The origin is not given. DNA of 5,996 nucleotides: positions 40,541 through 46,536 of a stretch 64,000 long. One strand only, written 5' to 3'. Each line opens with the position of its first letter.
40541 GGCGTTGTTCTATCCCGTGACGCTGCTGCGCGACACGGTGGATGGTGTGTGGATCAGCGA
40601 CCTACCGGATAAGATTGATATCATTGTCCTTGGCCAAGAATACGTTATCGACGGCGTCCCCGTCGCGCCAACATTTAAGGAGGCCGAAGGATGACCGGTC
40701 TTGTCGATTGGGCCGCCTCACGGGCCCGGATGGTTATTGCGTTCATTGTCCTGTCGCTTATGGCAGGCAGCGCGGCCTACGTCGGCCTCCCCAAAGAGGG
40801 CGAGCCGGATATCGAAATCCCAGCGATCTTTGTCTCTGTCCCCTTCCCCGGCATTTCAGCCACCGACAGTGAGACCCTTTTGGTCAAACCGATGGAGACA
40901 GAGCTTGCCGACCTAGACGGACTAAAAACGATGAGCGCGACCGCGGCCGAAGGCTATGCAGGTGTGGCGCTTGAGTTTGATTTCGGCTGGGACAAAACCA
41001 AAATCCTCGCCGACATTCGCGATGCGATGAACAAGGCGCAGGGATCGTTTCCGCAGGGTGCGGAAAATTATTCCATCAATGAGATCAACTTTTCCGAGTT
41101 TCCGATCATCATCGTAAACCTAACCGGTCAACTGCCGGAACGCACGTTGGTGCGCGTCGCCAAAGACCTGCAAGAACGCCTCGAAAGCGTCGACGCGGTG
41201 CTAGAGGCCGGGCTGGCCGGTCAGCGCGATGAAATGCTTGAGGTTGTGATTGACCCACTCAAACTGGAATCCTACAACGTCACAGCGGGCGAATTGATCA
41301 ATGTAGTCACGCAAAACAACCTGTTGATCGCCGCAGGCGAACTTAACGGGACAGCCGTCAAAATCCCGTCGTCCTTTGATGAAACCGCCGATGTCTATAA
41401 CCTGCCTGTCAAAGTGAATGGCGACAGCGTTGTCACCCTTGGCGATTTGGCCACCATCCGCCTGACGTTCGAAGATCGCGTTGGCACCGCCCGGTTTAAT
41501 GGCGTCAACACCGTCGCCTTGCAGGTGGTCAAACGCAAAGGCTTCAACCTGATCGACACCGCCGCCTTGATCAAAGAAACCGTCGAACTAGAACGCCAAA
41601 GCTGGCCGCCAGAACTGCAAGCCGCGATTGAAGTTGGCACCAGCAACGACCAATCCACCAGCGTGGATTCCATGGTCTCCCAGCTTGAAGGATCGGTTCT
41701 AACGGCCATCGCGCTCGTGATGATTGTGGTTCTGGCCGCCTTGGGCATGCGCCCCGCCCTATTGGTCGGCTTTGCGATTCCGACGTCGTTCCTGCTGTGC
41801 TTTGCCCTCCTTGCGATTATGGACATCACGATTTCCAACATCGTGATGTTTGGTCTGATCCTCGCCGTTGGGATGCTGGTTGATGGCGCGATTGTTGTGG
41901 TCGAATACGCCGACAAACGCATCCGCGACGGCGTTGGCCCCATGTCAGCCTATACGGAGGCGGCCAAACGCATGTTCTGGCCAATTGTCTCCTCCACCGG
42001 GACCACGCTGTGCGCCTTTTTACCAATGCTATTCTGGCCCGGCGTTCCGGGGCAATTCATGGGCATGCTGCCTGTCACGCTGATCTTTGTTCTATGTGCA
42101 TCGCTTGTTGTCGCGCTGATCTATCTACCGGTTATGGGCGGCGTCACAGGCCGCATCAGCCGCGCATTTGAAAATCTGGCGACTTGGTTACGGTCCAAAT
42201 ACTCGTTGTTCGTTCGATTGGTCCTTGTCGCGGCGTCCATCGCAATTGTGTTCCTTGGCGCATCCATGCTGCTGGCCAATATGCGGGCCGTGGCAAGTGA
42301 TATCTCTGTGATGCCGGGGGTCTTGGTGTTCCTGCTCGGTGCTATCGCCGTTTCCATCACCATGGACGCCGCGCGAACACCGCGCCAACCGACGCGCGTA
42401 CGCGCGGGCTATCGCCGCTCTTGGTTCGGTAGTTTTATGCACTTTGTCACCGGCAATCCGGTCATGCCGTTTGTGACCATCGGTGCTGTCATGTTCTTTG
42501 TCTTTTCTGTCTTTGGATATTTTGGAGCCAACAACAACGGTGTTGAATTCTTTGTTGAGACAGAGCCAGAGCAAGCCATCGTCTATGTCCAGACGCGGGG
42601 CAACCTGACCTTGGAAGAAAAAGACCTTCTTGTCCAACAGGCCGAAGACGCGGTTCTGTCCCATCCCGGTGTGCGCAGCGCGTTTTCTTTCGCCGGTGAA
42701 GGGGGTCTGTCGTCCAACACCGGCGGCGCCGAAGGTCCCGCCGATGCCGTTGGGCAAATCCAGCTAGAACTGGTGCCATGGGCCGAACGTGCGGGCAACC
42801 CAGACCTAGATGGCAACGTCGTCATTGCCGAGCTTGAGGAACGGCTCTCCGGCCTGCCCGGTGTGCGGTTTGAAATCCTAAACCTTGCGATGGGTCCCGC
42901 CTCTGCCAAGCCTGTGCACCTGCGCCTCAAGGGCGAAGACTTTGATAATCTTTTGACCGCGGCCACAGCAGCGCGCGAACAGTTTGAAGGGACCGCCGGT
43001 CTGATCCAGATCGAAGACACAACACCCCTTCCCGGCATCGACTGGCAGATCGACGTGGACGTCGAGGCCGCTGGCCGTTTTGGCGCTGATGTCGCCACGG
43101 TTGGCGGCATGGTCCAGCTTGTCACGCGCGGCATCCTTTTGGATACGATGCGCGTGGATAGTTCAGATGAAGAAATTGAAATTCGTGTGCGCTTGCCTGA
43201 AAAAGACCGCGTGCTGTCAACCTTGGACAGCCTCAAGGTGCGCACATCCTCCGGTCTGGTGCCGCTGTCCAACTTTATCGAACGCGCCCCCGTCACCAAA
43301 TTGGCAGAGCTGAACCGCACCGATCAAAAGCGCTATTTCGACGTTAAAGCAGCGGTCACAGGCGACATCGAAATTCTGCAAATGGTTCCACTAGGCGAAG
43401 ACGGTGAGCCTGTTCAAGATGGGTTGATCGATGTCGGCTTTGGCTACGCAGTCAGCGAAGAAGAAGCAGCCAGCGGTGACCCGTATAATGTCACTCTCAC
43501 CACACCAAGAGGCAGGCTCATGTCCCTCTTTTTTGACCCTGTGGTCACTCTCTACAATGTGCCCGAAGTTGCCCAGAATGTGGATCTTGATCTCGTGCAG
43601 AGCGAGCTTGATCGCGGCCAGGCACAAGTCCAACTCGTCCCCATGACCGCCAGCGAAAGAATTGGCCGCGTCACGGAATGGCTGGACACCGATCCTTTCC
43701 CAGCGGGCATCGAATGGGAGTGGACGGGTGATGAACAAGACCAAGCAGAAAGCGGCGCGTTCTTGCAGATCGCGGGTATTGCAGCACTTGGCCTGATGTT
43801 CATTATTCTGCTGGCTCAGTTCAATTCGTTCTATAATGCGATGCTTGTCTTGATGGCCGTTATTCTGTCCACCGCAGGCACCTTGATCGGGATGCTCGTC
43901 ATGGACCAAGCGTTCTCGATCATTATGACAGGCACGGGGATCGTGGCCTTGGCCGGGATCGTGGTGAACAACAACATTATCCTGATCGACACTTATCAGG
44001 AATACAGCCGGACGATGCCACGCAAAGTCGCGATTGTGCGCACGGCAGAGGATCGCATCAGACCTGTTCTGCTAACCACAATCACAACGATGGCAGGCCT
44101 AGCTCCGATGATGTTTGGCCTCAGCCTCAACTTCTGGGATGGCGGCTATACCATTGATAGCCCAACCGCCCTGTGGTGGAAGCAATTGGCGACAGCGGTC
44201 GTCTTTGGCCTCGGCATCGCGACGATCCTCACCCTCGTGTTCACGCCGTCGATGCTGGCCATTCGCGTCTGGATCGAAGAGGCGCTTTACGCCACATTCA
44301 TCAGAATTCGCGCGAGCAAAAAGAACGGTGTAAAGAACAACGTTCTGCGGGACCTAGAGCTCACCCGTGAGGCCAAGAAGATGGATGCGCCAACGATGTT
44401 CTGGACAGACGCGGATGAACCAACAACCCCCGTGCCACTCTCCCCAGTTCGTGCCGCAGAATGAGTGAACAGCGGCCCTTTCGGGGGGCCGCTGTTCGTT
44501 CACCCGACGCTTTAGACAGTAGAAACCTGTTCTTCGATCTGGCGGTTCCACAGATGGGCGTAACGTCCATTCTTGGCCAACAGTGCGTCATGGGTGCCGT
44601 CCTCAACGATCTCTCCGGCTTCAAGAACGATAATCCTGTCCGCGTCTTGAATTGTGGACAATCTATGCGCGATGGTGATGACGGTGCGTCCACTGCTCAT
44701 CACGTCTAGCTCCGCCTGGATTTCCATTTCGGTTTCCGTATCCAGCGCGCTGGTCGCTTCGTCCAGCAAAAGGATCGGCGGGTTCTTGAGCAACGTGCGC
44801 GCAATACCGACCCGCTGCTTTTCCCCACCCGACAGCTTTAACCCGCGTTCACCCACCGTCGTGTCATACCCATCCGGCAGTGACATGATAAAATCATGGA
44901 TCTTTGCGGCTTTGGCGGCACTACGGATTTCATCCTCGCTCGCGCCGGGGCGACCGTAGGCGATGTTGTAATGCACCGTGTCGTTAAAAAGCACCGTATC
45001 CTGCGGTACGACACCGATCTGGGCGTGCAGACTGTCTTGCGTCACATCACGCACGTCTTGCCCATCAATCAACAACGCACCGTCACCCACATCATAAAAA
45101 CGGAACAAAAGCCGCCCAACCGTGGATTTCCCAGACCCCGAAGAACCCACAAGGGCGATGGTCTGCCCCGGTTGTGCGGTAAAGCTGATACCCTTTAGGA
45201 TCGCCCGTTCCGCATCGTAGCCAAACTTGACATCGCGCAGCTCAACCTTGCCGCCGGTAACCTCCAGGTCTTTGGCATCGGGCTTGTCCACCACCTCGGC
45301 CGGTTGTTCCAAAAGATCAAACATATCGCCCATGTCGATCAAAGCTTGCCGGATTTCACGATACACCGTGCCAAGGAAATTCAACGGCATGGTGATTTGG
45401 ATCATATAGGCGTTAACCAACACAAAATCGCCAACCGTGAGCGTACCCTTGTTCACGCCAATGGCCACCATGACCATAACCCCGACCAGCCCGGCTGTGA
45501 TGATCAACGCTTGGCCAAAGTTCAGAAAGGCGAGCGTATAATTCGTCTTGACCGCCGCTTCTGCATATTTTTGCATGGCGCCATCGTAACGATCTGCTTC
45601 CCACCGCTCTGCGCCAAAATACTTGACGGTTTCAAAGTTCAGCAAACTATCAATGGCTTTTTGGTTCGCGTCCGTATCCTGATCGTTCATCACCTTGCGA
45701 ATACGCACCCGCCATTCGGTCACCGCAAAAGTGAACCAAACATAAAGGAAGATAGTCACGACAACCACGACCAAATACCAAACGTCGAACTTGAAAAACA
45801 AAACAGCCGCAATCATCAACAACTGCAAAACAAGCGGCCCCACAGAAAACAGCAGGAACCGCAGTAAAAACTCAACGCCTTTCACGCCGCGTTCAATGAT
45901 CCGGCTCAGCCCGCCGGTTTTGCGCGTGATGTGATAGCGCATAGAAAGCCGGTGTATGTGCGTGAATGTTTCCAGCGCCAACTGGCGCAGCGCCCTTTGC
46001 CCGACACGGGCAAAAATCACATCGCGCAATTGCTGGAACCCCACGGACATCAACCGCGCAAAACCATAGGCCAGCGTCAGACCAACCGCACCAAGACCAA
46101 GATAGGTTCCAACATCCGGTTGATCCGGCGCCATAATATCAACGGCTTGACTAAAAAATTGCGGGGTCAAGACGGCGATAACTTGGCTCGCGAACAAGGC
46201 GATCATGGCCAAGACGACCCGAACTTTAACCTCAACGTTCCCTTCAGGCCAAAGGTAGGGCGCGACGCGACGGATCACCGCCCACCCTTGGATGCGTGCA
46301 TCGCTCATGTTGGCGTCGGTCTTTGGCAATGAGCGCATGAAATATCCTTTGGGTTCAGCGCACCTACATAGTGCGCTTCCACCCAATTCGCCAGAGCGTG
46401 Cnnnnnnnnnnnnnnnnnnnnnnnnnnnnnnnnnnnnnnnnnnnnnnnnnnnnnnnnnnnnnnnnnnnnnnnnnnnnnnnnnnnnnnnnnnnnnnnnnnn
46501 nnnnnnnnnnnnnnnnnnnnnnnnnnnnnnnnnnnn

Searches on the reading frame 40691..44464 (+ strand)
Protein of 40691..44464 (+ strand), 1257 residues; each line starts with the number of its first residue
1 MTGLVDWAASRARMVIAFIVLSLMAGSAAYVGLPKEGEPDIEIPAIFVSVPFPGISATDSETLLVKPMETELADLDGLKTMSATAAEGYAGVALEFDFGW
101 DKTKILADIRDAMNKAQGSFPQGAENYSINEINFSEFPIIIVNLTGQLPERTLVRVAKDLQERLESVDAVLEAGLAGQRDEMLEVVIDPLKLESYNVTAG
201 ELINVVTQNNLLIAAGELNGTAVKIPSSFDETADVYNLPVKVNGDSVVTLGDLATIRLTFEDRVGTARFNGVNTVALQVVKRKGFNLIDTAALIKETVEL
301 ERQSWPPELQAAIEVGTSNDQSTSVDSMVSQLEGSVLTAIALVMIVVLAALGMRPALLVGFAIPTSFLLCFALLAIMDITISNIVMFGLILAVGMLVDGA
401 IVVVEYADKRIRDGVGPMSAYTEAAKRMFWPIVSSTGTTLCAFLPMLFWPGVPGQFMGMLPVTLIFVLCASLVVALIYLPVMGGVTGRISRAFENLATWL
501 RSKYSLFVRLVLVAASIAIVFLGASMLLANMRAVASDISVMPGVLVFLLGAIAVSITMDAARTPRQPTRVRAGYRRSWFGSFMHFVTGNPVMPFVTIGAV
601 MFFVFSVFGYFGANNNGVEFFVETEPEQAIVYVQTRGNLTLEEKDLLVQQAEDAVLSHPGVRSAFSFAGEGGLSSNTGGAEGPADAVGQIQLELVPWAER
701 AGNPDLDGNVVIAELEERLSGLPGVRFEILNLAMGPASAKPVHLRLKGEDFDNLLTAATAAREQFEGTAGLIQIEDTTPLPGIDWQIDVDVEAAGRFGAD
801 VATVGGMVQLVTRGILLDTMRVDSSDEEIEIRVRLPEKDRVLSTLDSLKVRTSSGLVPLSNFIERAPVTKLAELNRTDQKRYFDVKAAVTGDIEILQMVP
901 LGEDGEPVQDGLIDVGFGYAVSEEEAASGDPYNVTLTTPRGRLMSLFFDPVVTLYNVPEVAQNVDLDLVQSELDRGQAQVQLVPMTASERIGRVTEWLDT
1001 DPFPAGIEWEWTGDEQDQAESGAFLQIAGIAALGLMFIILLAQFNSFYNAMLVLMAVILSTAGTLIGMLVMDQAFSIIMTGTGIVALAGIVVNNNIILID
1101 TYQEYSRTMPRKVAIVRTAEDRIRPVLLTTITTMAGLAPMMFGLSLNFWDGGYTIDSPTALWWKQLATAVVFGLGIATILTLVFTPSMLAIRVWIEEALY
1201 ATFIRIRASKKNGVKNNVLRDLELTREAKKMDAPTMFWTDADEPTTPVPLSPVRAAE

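Call 75: search_protein_families(library=pfam, proteins=[window:40691-44464:+], max_evalue=0.00001)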
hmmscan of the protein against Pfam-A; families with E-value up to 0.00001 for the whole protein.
window:40691-44464:+ (1257 aa): 1 family
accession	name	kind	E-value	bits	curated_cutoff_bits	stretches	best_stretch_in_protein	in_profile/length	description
PF00873.25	ACR_tran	-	1.1e-134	450.9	28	3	13-530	10-542/1021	AcrB/AcrD/AcrF family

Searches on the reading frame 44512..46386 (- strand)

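Call 75: search_protein_families(library=pfam, proteins=[window:44512-46386:-], max_evalue=0.00001)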
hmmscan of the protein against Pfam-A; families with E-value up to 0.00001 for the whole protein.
window:44512-46386:- (624 aa): 3 families
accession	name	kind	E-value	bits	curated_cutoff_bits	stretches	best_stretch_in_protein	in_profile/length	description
PF00664.28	ABC_membrane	-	2.9e-36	126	28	1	58-335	2-274/274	ABC transporter transmembrane region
PF00005.33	ABC_tran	-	2.2e-32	113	25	1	397-546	1-137/137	ABC transporter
PF02463.25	SMC_N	-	8.5e-07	29.1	40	0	434-588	107-211/220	RecF/RecN/SMC N terminal domain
